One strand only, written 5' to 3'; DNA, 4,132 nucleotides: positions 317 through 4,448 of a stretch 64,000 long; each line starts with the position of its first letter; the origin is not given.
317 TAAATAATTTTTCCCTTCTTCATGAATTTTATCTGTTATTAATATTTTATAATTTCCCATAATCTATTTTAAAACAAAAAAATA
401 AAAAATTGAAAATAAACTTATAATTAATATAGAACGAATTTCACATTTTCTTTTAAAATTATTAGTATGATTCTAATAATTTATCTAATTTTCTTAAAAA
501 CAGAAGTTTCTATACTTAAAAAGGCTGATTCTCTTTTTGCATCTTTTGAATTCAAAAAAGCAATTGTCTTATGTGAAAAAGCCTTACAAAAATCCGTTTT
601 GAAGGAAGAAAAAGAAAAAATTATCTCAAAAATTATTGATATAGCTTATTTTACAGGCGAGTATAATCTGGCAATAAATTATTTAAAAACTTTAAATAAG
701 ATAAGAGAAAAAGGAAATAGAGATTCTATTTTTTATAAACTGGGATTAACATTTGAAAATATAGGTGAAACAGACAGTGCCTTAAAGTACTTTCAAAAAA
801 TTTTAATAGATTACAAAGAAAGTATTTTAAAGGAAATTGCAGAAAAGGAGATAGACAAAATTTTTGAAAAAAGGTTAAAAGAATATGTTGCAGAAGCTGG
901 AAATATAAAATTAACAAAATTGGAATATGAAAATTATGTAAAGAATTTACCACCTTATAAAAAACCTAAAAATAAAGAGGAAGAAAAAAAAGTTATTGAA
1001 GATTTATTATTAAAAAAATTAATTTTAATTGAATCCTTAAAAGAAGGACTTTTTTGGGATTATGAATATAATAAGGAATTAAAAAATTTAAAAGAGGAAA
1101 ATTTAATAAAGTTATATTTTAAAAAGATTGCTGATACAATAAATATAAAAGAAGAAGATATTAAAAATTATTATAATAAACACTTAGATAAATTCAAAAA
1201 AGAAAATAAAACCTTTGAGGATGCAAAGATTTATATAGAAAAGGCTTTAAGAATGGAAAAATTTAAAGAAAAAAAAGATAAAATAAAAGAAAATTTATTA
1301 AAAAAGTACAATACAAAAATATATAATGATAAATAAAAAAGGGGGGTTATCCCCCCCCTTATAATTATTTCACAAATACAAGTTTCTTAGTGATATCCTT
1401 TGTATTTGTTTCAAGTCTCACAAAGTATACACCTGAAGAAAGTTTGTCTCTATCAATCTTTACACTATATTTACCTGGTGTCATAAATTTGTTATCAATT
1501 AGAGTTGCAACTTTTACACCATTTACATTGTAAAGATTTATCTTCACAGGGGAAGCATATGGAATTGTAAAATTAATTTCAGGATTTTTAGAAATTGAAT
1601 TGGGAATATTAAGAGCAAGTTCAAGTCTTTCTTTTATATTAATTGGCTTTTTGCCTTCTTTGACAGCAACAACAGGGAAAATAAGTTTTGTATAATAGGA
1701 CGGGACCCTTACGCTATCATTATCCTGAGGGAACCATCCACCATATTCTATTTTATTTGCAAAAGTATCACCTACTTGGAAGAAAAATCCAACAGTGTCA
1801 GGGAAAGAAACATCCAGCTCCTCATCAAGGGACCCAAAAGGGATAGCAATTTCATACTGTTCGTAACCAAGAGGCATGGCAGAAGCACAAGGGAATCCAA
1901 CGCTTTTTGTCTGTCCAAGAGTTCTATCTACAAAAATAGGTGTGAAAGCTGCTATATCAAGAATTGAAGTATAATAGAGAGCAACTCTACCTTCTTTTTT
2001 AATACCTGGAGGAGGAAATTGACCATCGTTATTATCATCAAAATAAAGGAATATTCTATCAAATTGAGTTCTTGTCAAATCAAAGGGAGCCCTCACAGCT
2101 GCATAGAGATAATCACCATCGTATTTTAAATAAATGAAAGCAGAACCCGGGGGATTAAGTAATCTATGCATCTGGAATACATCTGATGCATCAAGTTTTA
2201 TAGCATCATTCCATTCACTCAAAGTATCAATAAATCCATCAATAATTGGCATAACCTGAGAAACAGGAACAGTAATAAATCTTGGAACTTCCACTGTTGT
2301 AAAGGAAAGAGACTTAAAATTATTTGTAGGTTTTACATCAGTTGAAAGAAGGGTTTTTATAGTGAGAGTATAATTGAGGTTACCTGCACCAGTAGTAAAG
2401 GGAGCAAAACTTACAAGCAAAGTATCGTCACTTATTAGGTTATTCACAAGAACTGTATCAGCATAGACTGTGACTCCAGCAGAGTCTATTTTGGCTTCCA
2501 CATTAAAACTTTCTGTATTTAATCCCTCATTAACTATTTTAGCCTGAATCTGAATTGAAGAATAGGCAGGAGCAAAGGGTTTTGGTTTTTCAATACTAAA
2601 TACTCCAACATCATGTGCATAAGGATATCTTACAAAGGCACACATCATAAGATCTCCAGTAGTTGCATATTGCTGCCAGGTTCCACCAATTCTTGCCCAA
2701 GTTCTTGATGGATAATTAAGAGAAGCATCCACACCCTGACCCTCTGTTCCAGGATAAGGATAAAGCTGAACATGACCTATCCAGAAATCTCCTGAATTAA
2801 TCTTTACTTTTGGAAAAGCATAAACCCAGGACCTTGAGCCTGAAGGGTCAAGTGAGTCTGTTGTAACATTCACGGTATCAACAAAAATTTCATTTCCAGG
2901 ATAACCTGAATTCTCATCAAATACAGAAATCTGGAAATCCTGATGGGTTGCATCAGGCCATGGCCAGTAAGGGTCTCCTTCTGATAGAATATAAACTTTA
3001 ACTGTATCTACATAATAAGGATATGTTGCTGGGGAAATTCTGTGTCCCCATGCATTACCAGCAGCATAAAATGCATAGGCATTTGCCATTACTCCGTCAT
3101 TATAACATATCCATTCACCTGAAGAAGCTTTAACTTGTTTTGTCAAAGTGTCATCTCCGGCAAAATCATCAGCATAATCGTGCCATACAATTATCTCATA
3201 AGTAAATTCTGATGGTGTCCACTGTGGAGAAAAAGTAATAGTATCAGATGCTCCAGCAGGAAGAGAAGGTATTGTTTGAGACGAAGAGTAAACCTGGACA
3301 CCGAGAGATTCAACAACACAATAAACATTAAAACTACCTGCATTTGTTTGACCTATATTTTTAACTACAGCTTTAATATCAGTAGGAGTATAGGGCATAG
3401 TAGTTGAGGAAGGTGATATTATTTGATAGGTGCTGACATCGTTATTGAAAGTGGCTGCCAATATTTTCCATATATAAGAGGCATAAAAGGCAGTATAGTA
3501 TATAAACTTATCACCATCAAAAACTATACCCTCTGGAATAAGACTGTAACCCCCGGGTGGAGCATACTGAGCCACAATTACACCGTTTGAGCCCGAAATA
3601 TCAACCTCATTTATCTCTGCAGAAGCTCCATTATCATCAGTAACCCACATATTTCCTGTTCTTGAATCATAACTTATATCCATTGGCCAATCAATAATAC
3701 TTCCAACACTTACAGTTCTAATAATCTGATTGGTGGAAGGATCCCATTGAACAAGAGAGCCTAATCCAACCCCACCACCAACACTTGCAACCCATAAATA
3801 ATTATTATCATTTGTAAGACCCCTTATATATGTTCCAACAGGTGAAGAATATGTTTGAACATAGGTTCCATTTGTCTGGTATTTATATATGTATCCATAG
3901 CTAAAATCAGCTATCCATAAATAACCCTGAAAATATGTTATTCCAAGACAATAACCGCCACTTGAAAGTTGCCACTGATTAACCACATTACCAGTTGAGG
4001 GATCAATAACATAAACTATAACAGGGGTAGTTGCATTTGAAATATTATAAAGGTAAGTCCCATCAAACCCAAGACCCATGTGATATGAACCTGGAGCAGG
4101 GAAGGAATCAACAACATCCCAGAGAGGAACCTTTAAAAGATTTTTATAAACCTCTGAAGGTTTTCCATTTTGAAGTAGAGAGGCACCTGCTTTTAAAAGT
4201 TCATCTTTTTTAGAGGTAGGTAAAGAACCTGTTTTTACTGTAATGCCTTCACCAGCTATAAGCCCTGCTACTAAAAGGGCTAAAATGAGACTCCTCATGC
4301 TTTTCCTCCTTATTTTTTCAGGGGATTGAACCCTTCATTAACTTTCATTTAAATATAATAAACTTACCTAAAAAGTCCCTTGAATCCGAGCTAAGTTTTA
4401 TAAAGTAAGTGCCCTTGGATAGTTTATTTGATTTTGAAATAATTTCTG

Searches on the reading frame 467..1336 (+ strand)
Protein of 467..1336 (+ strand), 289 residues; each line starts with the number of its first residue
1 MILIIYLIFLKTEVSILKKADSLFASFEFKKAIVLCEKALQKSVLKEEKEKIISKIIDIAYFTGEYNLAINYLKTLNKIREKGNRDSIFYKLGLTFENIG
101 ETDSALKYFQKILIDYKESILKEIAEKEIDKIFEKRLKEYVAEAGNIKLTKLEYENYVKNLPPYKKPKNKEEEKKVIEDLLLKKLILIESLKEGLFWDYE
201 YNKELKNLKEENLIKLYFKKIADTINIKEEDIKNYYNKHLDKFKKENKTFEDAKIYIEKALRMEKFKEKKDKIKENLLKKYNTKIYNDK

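Call 53: search_protein_families(library=pfam, proteins=[window:467-1336:+], max_evalue=0.00001)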
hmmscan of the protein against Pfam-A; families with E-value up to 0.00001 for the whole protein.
window:467-1336:+ (289 aa): 3 families
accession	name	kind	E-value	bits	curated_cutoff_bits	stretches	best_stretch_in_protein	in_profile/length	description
PF07719.23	TPR_2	-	1.1e-06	28.7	27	0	89-113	4-28/34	Tetratricopeptide repeat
PF00515.34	TPR_1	-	4.2e-06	26.8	27.8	0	88-113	3-28/34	Tetratricopeptide repeat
PF13174.12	TPR_6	-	4.8e-06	27.3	26.3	0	89-119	3-33/33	Tetratricopeptide repeat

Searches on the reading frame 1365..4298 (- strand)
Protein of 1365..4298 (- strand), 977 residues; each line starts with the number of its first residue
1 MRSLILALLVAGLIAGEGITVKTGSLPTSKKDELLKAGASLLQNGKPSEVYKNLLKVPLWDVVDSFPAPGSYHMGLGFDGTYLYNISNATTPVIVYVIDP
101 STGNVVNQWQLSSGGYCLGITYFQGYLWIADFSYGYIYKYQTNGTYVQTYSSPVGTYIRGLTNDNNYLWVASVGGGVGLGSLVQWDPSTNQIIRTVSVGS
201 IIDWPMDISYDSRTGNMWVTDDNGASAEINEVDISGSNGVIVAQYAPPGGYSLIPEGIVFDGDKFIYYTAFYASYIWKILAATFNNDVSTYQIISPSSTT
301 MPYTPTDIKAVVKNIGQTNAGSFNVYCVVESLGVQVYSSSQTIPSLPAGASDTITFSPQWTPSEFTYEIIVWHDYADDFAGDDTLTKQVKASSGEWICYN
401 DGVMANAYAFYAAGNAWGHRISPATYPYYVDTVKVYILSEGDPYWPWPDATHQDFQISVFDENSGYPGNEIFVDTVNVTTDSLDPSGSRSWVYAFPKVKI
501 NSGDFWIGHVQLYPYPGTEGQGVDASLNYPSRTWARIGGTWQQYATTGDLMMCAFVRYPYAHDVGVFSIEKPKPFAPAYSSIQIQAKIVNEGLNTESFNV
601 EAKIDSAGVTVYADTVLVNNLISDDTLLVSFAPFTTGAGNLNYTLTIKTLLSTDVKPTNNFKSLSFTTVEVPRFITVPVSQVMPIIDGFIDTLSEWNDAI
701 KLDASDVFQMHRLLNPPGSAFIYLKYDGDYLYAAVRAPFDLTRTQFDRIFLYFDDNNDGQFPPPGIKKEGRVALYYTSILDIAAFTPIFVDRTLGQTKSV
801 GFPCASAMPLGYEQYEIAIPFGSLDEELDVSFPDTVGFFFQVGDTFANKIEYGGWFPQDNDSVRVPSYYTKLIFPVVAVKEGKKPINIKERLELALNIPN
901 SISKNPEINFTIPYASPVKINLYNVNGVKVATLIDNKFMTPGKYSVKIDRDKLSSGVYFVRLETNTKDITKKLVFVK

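Call 53: search_protein_families(library=pfam, proteins=[window:1365-4298:-], max_evalue=0.00001)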
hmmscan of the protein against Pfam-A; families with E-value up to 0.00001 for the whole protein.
window:1365-4298:- (977 aa): 2 families
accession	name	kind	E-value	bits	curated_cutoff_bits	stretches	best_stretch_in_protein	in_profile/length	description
PF07705.17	CARDB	-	8.9e-12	45.6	22.7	1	293-378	8-88/101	CARDB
PF18962.6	Por_Secre_tail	-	2.7e-07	31.2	27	1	907-974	11-74/75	Secretion system C-terminal sorting domain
